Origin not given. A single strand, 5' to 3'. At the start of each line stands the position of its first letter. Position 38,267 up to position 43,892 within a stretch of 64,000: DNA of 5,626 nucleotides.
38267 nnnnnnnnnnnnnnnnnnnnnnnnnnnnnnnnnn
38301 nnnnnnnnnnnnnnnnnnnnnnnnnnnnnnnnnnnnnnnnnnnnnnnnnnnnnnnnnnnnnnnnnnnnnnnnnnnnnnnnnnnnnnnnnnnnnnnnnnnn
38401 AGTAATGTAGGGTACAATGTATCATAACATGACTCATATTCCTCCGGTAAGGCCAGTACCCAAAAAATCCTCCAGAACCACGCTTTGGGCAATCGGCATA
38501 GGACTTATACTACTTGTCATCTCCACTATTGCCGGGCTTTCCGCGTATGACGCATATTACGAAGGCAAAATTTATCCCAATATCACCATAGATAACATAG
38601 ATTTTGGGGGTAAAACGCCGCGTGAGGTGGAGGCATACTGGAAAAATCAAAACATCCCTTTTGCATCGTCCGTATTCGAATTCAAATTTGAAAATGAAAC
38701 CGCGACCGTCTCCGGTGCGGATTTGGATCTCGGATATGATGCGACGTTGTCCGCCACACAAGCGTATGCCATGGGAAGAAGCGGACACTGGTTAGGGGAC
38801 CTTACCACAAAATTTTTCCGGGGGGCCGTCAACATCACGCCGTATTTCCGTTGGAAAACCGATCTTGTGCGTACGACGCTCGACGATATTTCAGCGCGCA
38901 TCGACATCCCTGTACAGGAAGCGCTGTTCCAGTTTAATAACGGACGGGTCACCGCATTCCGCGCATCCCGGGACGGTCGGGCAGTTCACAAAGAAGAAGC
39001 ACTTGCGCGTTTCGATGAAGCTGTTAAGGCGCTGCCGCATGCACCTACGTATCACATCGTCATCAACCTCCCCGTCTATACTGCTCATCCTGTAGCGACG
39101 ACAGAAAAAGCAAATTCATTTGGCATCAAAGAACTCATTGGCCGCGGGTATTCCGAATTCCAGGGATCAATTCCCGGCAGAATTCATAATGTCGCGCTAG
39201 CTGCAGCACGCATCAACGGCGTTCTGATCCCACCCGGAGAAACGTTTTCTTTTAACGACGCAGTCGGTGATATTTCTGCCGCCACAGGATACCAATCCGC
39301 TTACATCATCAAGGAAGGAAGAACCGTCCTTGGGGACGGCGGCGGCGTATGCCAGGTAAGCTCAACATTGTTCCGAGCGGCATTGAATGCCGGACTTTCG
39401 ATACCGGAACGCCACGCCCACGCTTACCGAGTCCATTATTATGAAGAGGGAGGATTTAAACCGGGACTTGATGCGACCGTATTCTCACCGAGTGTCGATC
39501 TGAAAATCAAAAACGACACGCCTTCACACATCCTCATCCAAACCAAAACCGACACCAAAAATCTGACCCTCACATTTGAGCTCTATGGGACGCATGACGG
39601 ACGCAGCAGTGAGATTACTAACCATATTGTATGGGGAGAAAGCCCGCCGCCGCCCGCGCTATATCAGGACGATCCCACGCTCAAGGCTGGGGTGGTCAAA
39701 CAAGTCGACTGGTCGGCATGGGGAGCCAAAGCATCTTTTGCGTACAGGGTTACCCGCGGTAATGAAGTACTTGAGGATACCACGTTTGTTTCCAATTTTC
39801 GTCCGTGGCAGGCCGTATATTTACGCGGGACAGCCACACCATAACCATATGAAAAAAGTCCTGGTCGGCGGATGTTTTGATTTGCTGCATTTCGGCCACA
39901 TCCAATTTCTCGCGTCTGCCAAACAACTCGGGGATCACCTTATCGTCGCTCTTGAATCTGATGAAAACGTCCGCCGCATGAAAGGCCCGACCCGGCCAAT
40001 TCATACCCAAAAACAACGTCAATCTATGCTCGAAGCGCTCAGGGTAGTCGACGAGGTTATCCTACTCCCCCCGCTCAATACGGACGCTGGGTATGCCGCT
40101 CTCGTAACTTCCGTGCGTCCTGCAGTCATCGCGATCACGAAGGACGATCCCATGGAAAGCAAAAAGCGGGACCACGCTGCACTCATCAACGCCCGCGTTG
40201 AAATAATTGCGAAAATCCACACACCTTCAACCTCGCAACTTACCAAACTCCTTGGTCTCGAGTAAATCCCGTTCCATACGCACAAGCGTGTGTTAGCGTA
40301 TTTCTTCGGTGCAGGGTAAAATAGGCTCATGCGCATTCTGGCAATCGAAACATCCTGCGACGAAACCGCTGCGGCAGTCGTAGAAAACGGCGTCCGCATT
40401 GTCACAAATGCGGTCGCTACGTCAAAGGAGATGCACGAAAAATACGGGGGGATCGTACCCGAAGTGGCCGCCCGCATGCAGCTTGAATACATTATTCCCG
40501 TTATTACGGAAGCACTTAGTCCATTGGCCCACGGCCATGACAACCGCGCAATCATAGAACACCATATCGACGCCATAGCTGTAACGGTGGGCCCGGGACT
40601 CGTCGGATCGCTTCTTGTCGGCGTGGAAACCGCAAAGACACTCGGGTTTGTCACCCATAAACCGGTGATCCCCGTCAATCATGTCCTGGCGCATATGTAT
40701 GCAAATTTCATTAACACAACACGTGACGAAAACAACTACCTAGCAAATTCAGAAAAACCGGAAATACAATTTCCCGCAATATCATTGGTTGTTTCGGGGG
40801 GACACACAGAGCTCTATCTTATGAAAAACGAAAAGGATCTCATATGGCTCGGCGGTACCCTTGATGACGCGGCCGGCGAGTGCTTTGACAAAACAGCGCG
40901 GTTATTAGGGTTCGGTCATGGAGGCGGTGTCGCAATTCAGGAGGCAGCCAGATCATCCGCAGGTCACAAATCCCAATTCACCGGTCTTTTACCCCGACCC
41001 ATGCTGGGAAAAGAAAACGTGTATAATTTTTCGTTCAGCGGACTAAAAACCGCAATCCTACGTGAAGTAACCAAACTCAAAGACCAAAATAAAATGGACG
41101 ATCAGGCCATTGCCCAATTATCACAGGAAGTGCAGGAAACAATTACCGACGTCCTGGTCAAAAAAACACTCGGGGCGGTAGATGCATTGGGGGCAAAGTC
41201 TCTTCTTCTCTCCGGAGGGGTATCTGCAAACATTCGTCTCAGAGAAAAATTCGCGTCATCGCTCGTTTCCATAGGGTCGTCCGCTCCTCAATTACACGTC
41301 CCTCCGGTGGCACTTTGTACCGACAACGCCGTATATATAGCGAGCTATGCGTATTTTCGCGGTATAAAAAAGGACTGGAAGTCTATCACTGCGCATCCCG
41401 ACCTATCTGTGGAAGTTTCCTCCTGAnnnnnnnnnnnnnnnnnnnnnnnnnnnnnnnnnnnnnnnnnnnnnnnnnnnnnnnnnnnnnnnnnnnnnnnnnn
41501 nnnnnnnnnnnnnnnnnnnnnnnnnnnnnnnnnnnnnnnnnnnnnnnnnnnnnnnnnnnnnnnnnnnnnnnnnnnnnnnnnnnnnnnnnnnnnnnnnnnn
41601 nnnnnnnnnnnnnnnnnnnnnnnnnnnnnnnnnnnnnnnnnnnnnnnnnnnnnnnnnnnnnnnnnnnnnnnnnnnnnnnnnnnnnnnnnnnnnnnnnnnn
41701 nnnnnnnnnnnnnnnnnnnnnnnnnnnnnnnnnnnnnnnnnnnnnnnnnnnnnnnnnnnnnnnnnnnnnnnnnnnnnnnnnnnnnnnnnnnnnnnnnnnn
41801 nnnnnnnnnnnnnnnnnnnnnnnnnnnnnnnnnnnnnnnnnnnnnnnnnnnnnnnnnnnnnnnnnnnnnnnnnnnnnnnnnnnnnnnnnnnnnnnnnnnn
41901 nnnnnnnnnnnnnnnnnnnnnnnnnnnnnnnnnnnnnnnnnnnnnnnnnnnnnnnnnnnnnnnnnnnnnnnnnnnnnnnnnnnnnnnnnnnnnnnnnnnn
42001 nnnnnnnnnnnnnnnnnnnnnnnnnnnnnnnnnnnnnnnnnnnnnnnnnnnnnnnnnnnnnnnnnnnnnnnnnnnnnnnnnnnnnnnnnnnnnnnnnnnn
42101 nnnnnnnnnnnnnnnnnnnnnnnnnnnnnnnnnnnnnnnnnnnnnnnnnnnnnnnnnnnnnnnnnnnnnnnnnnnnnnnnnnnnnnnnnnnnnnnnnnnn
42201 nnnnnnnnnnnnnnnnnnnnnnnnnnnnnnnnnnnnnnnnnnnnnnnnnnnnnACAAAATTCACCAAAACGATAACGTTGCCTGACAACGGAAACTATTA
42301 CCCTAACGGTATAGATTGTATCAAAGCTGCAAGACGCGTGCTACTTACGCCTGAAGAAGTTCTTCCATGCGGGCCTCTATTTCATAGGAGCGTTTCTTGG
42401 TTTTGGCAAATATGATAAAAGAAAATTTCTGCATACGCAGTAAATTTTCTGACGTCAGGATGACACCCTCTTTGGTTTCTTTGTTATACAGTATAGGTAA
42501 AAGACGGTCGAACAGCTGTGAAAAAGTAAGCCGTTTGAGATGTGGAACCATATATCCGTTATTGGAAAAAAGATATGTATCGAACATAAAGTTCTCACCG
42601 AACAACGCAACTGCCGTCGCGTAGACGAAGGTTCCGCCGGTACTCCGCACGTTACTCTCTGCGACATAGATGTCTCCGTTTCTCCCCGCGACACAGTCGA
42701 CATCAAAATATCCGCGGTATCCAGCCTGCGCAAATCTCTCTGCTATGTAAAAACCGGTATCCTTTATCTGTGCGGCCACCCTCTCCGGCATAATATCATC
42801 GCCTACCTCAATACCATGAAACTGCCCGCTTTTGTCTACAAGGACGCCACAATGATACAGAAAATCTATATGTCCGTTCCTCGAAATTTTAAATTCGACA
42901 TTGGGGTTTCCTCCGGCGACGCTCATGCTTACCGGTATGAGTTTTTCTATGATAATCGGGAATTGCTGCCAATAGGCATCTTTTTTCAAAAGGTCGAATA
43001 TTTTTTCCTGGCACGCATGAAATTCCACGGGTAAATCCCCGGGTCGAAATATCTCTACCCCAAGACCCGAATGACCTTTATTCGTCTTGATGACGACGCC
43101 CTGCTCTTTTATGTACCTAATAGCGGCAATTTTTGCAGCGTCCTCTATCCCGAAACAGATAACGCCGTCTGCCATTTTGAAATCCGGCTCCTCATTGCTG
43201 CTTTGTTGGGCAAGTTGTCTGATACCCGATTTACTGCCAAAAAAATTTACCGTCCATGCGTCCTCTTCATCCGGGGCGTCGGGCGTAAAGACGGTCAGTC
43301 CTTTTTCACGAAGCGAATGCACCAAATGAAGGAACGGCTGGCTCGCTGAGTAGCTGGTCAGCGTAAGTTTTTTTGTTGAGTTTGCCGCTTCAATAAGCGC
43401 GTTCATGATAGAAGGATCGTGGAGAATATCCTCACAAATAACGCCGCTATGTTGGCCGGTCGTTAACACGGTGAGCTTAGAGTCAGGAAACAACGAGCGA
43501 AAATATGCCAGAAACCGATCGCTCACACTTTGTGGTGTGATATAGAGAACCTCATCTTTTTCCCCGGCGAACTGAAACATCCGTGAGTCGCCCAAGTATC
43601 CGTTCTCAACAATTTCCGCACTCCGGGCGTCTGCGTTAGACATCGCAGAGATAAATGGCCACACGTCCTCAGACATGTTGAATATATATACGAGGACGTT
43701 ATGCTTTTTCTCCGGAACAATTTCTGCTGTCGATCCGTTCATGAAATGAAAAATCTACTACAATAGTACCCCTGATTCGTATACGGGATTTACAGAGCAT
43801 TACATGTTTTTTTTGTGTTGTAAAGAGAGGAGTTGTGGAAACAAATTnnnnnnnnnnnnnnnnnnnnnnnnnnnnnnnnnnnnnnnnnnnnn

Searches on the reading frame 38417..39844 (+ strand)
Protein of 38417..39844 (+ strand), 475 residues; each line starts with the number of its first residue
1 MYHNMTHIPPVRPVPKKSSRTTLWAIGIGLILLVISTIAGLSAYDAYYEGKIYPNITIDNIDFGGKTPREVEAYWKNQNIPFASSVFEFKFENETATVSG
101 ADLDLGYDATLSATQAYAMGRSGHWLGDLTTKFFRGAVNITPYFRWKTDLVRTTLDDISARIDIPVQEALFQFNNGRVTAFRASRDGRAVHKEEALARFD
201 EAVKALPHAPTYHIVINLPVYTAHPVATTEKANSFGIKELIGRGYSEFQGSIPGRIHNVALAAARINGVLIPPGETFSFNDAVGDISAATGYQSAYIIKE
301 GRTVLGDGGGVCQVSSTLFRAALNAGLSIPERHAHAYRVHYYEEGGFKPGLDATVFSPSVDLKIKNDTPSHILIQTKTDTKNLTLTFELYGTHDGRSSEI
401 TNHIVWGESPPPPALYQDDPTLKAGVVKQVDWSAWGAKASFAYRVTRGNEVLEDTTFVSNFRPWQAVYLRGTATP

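Call 10: search_protein_families(library=pfam, proteins=[window:38417-39844:+], max_evalue=0.001)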
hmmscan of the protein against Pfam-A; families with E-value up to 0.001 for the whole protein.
window:38417-39844:+ (475 aa): 2 families
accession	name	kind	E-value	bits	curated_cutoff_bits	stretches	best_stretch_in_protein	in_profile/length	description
PF04294.18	VanW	-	3.2e-45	153.2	27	1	255-386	2-128/130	VanW like protein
PF12229.13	PG_binding_4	-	9.9e-13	48.7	22.1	1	97-205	2-110/117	Putative peptidoglycan binding domain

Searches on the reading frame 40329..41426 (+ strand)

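Call 10: search_protein_families(library=pfam, proteins=[window:40329-41426:+], max_evalue=0.001)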
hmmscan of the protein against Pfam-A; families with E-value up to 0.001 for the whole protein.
window:40329-41426:+ (365 aa): 2 families
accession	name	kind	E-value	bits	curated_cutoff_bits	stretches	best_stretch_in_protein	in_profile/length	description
PF00814.31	TsaD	-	3.6e-68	230.6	24.8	1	24-338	2-263/264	tRNA N6-adenosine threonylcarbamoyltransferase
PF22521.2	HypF_C_2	-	0.00097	19.4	27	0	246-315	151-220/241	Carbamoyltransferase, Kae1-like Domain, second subdomain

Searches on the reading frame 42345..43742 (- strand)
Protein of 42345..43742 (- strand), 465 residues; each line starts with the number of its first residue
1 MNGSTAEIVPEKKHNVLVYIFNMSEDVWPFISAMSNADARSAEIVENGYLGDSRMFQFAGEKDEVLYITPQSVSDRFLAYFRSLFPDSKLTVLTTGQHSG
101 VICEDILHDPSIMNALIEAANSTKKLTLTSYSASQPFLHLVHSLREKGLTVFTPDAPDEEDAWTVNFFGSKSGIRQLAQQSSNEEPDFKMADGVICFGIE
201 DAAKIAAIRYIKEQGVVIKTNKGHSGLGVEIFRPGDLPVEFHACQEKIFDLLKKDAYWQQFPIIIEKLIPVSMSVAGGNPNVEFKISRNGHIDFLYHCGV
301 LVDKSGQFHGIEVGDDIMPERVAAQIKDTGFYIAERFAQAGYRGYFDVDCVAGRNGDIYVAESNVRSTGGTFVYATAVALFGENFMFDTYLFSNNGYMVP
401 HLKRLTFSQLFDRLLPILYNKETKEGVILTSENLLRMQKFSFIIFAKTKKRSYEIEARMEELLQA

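Call 10: search_protein_families(library=pfam, proteins=[window:42345-43742:-], max_evalue=0.001)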
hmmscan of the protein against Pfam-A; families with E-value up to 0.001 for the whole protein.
window:42345-43742:- (465 aa): 1 family
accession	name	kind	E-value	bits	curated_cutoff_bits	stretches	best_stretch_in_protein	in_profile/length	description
PF18604.6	PreAtp-grasp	-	7.3e-08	33.3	27.5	1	53-143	2-91/94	Pre ATP-grasp domain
